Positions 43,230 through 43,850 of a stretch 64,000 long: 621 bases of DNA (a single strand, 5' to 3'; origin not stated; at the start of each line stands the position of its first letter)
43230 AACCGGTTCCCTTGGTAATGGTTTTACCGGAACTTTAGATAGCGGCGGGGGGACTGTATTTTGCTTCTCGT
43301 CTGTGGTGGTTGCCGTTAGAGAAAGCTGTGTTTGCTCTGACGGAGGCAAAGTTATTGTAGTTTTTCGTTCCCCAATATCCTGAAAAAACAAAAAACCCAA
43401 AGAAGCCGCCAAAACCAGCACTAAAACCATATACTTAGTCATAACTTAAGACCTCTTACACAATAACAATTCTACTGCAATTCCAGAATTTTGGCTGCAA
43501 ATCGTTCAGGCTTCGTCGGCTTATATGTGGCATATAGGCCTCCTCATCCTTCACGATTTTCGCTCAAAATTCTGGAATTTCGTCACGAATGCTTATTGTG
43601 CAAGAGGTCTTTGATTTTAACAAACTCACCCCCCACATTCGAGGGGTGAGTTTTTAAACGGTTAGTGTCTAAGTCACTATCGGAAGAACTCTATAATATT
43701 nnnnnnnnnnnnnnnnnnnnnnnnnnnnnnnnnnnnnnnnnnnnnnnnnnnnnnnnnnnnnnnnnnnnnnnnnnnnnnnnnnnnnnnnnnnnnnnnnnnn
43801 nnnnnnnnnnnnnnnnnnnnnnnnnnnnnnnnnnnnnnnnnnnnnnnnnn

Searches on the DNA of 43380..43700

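Call 27: search_rna_families(source=window, start=43380, end=43700, threshold=evalue, max_evalue=10)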
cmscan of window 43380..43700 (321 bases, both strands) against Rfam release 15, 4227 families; matches with E-value up to 10: 6.
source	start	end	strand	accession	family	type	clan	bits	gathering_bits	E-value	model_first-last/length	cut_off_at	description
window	43580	43663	+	RF02075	STnc230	Gene; sRNA;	-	20.9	50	0.87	1-83/83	no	Enterobacterial sRNA STnc230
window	43479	43579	+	RF04213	MIR7807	Gene; miRNA;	-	20.7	90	0.08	17-118/134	no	MIR7807 microRNA precursor family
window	43613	43658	-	RF04341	Plastid-psbJ-5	Cis-reg;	CL00152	20.7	53.1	0.18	1-59/59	no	Plastid-psbJ-5 3UTR RNA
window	43614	43662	-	RF03751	mir-7445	Gene; miRNA;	-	18.7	79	1.1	1-60/60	no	mir-7445 microRNA precursor family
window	43616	43658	+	RF03751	mir-7445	Gene; miRNA;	-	15.4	79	8.3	5-54/60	no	mir-7445 microRNA precursor family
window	43388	43413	+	RF02248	Six3os1_3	Gene; lncRNA;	-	9.3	40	5.6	47-75/75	no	Six3os1 conserved region 3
